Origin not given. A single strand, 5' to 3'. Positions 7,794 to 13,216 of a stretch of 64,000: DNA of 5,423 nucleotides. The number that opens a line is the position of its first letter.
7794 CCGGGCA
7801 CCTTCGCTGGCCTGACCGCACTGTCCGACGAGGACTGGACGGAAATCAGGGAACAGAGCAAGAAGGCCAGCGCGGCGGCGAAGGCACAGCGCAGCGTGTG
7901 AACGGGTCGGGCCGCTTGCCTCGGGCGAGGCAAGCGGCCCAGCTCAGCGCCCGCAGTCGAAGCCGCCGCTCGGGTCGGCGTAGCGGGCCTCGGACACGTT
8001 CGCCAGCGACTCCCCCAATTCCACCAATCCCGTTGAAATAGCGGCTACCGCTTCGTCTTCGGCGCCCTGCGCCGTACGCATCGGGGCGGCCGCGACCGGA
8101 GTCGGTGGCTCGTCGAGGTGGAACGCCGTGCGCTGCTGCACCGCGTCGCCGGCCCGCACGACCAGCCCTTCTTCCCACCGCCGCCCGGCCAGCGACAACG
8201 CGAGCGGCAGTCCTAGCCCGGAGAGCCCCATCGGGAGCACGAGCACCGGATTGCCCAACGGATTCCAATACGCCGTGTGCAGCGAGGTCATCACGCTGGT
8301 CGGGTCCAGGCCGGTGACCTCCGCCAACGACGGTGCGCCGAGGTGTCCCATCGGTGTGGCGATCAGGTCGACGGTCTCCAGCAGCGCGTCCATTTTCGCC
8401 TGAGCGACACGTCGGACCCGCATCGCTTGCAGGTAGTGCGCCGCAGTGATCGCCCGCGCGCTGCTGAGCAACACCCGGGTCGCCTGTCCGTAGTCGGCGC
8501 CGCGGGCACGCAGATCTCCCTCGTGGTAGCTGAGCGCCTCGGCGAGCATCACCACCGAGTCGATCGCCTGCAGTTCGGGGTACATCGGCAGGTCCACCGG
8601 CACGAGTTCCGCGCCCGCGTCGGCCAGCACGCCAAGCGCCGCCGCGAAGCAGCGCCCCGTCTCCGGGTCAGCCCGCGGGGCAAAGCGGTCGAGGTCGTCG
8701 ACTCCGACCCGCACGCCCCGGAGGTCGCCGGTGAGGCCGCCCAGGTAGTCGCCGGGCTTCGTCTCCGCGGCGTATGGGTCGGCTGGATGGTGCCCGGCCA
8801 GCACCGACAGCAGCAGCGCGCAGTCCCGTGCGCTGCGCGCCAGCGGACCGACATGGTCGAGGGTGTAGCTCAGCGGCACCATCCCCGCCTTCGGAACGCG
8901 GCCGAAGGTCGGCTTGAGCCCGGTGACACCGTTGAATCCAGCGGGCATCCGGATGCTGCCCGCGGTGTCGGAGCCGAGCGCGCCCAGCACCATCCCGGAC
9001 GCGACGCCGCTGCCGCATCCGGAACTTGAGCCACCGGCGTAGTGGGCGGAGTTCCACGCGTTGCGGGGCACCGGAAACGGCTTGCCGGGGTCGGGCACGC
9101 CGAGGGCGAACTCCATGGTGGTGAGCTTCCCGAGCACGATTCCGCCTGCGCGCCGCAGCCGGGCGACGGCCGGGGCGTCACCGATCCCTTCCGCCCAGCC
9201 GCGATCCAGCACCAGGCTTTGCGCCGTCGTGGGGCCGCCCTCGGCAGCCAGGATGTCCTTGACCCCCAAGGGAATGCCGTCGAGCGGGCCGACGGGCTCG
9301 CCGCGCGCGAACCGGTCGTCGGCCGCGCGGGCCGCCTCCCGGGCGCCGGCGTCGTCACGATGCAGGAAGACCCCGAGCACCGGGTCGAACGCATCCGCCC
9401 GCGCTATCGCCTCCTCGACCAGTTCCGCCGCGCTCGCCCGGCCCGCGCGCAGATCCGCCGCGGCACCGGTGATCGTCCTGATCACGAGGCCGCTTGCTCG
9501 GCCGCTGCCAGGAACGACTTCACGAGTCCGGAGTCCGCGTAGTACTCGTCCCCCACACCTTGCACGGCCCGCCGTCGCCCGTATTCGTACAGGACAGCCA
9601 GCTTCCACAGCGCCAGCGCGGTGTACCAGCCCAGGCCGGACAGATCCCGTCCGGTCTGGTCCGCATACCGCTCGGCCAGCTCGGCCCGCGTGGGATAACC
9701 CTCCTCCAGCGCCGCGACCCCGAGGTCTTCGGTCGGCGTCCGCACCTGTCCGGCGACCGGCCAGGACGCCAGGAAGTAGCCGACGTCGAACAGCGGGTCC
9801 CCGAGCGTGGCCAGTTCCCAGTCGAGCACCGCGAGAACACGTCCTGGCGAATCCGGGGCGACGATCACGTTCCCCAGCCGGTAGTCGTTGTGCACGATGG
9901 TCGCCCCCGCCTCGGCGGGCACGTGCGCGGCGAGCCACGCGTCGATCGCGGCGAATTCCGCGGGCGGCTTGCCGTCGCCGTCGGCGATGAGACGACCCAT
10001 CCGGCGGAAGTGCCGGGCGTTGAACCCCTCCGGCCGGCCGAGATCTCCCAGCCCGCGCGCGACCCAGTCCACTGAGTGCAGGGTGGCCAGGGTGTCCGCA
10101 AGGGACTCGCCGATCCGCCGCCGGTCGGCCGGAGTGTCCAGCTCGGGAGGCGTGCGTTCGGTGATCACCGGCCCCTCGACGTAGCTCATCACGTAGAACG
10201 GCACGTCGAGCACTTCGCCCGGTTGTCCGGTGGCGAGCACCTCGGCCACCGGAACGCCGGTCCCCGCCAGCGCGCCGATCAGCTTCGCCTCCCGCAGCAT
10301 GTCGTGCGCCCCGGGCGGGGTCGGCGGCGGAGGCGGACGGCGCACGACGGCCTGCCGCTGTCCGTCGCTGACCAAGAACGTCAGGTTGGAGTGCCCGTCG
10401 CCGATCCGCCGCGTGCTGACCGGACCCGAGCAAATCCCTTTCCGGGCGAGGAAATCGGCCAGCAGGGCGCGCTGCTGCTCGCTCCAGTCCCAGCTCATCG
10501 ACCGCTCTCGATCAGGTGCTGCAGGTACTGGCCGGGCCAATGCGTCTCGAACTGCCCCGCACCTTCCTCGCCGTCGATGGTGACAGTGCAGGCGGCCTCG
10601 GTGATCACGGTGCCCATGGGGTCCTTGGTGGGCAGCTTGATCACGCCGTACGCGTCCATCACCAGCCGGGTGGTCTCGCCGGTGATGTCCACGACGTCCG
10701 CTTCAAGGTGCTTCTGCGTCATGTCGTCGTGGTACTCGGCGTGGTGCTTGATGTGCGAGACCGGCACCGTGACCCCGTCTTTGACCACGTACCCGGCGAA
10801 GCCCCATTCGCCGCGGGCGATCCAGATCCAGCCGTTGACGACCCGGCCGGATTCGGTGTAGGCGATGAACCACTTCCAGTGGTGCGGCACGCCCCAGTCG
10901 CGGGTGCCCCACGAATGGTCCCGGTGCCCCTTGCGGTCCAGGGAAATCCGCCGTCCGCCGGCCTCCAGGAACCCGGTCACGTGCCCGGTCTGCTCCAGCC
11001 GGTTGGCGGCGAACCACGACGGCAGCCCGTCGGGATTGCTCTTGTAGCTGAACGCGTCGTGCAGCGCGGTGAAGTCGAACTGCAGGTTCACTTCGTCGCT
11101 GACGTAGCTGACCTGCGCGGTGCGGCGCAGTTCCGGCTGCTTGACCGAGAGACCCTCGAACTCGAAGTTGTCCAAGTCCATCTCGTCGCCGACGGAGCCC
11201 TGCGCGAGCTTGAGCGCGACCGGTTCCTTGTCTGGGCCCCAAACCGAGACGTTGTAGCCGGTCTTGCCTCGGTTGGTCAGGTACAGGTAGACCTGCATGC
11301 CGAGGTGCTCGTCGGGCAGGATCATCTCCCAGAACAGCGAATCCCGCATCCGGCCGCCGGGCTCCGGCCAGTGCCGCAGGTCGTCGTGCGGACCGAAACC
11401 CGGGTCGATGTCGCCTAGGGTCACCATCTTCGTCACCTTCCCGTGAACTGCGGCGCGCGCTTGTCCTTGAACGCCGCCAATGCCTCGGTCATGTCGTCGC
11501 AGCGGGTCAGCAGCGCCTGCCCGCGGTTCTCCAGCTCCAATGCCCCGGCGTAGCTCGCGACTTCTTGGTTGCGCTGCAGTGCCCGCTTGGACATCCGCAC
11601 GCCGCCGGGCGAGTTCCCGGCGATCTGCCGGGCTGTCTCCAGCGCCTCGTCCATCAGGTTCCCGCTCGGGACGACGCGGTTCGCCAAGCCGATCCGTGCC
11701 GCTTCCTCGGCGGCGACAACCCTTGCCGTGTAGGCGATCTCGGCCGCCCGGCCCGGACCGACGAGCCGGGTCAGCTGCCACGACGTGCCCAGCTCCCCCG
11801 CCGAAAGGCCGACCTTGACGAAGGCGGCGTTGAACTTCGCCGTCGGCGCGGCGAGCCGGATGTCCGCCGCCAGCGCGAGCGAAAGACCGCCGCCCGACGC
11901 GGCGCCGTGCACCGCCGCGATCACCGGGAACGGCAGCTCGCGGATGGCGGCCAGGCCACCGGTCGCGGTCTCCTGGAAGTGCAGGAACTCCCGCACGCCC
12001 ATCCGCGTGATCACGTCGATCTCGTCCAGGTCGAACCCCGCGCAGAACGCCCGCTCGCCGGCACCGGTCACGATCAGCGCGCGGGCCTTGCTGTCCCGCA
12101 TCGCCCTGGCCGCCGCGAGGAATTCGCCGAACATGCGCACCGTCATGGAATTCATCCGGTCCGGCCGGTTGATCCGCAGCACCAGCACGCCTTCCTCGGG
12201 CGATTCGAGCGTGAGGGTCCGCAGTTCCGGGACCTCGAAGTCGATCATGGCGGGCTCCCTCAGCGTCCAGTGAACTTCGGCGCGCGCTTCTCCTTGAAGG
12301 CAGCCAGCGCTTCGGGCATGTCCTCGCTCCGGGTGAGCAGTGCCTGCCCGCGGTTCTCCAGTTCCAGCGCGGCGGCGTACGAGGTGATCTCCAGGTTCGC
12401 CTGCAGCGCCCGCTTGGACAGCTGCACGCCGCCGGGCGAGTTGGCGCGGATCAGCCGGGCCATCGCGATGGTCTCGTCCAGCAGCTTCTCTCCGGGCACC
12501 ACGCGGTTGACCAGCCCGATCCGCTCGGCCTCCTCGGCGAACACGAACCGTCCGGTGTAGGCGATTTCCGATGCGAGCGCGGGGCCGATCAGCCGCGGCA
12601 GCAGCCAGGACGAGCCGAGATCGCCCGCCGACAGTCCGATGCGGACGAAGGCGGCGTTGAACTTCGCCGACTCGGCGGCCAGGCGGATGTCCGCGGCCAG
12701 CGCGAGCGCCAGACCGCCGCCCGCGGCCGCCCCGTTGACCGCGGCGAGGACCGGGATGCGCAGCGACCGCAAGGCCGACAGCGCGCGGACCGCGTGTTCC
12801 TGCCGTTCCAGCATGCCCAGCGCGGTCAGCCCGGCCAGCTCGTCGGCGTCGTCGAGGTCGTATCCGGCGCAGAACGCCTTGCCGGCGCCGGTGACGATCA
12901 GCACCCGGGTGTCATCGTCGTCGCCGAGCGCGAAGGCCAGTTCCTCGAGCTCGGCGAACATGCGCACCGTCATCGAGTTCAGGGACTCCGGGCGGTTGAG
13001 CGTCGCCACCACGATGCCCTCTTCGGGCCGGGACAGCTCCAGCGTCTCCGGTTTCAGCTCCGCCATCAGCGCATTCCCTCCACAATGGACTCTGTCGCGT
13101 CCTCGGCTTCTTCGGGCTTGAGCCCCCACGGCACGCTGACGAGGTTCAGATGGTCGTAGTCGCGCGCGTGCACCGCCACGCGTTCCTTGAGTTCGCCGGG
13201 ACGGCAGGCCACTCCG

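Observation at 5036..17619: Bad/Ali-like alicyclic ring-cleavage parts: BadH-like SDR, two MenB/BadI-family paralogs, DECR-type dienoyl-CoA reductase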

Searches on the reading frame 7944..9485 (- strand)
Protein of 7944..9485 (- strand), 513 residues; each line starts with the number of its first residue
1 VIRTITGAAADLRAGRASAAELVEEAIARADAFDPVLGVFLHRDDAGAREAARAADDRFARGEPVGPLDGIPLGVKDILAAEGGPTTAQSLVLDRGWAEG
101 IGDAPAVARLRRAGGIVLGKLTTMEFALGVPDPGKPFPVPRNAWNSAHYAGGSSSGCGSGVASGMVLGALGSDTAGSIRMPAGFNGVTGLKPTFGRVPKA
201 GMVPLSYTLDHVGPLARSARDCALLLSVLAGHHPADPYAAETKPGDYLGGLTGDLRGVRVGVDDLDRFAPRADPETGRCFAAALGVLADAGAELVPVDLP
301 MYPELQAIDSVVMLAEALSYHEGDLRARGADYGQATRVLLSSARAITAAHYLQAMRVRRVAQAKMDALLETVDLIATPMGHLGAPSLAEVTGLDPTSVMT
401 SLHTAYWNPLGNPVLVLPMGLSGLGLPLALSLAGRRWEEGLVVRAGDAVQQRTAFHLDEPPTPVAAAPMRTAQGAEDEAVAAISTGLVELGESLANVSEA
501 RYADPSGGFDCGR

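Call 5: search_protein_families(library=ncbifam, proteins=[window:7944-9485:-], max_evalue=0.00001)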
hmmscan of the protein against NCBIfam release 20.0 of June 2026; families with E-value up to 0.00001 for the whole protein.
window:7944-9485:- (513 aa): 26 families (the best 25 are shown)
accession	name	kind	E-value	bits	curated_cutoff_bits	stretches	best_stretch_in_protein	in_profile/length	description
NF004815.0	PRK06169.1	equivalog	3.3e-77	260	506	1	11-460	18-466/471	amidase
NF005460.0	PRK07056.1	subfamily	3e-73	247.3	447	1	3-451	8-451/457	amidase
NF006631.0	PRK09201.1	equivalog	3.4e-71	240.4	461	1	4-453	8-455/466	AtzE family amidohydrolase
NF005688.0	PRK07488.1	equivalog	7.2e-70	236.2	532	1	3-441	11-454/474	indoleacetamide hydrolase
TIGR02715.1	amido_AtzE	subfamily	1.6e-67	228.4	425.75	1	8-452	5-447/452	AtzE family amidohydrolase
TIGR00132.1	gatA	equivalog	8.9e-67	225.8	481.1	2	15-336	8-320/466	Asp-tRNA(Asn)/Glu-tRNA(Gln) amidotransferase subunit GatA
NF006043.0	PRK08186.1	subfamily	4.1e-63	213.8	487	1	4-472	8-467/600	allophanate hydrolase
NF005450.0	PRK07042.1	equivalog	3.6e-59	200.5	458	1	12-453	16-452/464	amidase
NF004622.0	PRK05962.1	equivalog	8.2e-59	199.5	463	1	21-449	6-424/431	amidase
TIGR02713.1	allophanate_hyd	equivalog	2.9e-56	191.2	511.05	1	44-481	9-440/563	allophanate hydrolase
NF006006.0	PRK08137.1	equivalog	3.4e-55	187.8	534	1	7-316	38-353/529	amidase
NF005687.0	PRK07487.1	subfamily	1.4e-54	185.6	428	1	8-455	13-458/468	amidase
NF005565.0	PRK07235.1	subfamily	1.6e-54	185.4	545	1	62-310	82-329/506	amidase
NF004766.0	PRK06102.1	equivalog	5.8e-53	180.6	559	1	4-445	9-443/455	amidase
NF004717.0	PRK06061.1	equivalog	3e-51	174.6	498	1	3-462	17-476/483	amidase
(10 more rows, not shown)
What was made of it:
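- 7944..9485 (-): Amidase, last gene of the minus-strand operon; role unknown. NCBIfam amidase, 260 bits (call 5).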

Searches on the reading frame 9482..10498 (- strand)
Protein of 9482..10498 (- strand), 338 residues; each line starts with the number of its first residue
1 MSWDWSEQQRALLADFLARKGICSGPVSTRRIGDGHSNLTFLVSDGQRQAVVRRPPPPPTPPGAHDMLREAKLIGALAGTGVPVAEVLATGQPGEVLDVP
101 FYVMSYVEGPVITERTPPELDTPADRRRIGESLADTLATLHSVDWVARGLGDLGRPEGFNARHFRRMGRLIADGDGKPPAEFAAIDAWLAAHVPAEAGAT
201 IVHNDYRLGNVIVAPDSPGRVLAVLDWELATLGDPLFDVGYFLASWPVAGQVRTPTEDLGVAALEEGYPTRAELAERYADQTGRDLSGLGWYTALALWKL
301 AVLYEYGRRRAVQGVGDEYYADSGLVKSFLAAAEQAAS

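Call 5: search_protein_families(library=ncbifam, proteins=[window:9482-10498:-], max_evalue=0.00001)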
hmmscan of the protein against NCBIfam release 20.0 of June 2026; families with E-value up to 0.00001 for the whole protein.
window:9482-10498:- (338 aa): 0 families

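Call 73: search_protein_families(library=pfam, proteins=[window:9482-10498:-], max_evalue=0.0001)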
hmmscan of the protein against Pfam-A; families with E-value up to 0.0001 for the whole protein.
window:9482-10498:- (338 aa): 1 family
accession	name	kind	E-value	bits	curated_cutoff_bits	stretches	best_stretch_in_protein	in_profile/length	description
PF01636.29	APH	-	8.9e-48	163.6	23.2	1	29-272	2-237/239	Phosphotransferase enzyme family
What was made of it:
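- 9482..11436 (-): APH-family phosphotransferase (9482-10498) and DUF7064/7065 protein (10495-11436); conserved pair, role unknown. Pfam (call 73).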

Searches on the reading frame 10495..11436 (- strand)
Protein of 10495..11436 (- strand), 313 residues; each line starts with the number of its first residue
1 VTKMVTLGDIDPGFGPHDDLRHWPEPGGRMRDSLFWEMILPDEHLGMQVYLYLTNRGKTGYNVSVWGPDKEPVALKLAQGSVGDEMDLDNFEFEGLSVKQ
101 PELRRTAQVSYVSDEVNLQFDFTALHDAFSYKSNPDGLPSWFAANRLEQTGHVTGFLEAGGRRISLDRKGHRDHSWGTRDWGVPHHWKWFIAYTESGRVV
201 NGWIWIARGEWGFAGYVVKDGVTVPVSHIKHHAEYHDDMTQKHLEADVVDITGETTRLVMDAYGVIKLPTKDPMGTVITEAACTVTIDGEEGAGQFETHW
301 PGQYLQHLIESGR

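Call 5: search_protein_families(library=ncbifam, proteins=[window:10495-11436:-], max_evalue=0.00001)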
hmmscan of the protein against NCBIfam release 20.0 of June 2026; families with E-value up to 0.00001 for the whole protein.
window:10495-11436:- (313 aa): 1 family
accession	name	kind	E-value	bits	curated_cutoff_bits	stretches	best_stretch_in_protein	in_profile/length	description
NF053593.1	Rv3169_fam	subfamily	1.8e-09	37.1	150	1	141-258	138-274/351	Rv3169 family protein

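Call 73: search_protein_families(library=pfam, proteins=[window:10495-11436:-], max_evalue=0.0001)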
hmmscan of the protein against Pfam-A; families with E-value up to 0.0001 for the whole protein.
window:10495-11436:- (313 aa): 2 families
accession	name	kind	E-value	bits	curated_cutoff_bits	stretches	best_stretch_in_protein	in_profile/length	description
PF23212.2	DUF7064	-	2.6e-19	70.2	24.7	1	180-301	1-125/126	Domain of unknown function (DUF7064)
PF23213.1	DUF7065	-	3.9e-06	27.5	27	1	108-179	113-183/183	Domain of unknown function (DUF7065)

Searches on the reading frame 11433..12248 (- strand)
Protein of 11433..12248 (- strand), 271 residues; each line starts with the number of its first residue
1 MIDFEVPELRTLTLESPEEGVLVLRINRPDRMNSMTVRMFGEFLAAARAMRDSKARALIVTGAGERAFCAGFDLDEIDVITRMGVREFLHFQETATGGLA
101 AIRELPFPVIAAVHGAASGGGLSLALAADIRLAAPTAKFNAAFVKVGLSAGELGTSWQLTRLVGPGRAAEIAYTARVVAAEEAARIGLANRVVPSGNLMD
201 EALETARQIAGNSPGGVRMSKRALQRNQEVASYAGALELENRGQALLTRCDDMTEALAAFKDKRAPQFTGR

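Call 5: search_protein_families(library=ncbifam, proteins=[window:11433-12248:-], max_evalue=0.00001)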
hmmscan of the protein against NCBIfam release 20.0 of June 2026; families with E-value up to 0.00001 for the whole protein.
window:11433-12248:- (271 aa): 70 families (the best 25 are shown)
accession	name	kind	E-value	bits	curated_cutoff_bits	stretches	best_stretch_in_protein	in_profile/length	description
NF006107.0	PRK08258.1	equivalog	4.6e-56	190.1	330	1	13-271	20-277/277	enoyl-CoA hydratase family protein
NF004857.0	PRK06210.1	equivalog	1.1e-54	185.7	341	1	11-270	9-274/275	enoyl-CoA hydratase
NF005802.0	PRK07657.1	equivalog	9.1e-54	182.7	363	1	12-270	5-259/260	enoyl-CoA hydratase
NF006699.0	PRK09245.1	subfamily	1.1e-53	182.2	354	1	18-271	10-266/266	crotonase/enoyl-CoA hydratase family protein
NF004781.0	PRK06127.1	subfamily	4e-52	177.5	291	1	16-271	16-269/269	enoyl-CoA hydratase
NF006109.0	PRK08260.1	subfamily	7.8e-52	176.4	320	1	10-270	4-277/296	enoyl-CoA hydratase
NF051848.1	EnCoAHydtEchA19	equivalog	3.2e-51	174.4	400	1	18-271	7-258/258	enoyl-CoA hydratase EchA19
NF004519.0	PRK05864.1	equivalog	6.6e-51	173.2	337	1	12-269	11-273/276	enoyl-CoA hydratase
NF004475.0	PRK05809.1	subfamily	1e-50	172.6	394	1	10-270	4-259/260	short-chain-enoyl-CoA hydratase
TIGR02280.1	PaaB1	equivalog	6.8e-50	170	345.15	1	17-271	5-256/256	2-(1,2-epoxy-1,2-dihydrophenyl)acetyl-CoA isomerase PaaG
NF004525.0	PRK05870.1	equivalog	1e-49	169.8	285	1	17-262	9-248/249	enoyl-CoA hydratase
NF005699.0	PRK07509.1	equivalog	1.1e-46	159.6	249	1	11-270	5-263/267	crotonase/enoyl-CoA hydratase family protein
NF004517.0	PRK05862.1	equivalog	6.8e-46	156.8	396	1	18-270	11-256/257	enoyl-CoA hydratase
NF004635.0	PRK05981.1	equivalog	3.7e-44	151.3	351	1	18-271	11-266/266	enoyl-CoA hydratase/isomerase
NF005700.0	PRK07511.1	subfamily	4.2e-44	151.1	274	1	15-269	7-259/260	enoyl-CoA hydratase family protein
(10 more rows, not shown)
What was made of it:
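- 11433..13066 (-): Two enoyl-CoA hydratases (11433-12248 and 12260-13066). NCBIfam ECH families (call 5).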

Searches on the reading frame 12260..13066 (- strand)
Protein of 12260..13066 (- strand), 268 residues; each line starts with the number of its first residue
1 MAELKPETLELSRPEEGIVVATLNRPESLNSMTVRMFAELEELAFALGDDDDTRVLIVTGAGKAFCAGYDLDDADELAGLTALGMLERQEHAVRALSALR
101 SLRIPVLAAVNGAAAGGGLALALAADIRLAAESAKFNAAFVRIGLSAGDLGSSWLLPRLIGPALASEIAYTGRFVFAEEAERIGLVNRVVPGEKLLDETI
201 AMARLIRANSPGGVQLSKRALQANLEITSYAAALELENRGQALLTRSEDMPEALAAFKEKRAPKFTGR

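Call 5: search_protein_families(library=ncbifam, proteins=[window:12260-13066:-], max_evalue=0.00001)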
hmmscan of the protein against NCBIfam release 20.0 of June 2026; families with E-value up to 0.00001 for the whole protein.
window:12260-13066:- (268 aa): 70 families (the best 25 are shown)
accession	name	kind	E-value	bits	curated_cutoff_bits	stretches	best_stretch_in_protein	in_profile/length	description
NF004519.0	PRK05864.1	equivalog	7.9e-63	212.3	337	1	12-266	14-273/276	enoyl-CoA hydratase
NF006699.0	PRK09245.1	subfamily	4.6e-61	206.4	354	1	15-268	10-266/266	crotonase/enoyl-CoA hydratase family protein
NF006107.0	PRK08258.1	equivalog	2.7e-59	200.7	330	1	2-268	12-277/277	enoyl-CoA hydratase family protein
NF004857.0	PRK06210.1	equivalog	7.9e-59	199.3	341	1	13-267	14-274/275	enoyl-CoA hydratase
NF006109.0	PRK08260.1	subfamily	7.7e-58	196.1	320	1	8-267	5-277/296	enoyl-CoA hydratase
NF051848.1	EnCoAHydtEchA19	equivalog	1e-57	195.6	400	1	15-268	7-258/258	enoyl-CoA hydratase EchA19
TIGR02280.1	PaaB1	equivalog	9.2e-57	192.5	345.15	1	12-268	3-256/256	2-(1,2-epoxy-1,2-dihydrophenyl)acetyl-CoA isomerase PaaG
NF005802.0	PRK07657.1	equivalog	3.2e-53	180.9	363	1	9-267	5-259/260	enoyl-CoA hydratase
NF004475.0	PRK05809.1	subfamily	1.4e-51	175.5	394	1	15-267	11-259/260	short-chain-enoyl-CoA hydratase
NF004635.0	PRK05981.1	equivalog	1.8e-50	171.9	351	1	15-268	11-266/266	enoyl-CoA hydratase/isomerase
NF004840.0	PRK06190.1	equivalog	8.4e-50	169.8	253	1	13-248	9-239/260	enoyl-CoA hydratase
NF006007.0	PRK08138.1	subfamily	5e-49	167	355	1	5-268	5-261/261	enoyl-CoA hydratase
NF004525.0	PRK05870.1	equivalog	1.4e-48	166.1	285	1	15-259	10-248/249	enoyl-CoA hydratase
NF004794.0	PRK06142.1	equivalog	1e-47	163.1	308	1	15-267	13-272/273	crotonase/enoyl-CoA hydratase family protein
NF004517.0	PRK05862.1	equivalog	1.3e-47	162.5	396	1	16-267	12-256/257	enoyl-CoA hydratase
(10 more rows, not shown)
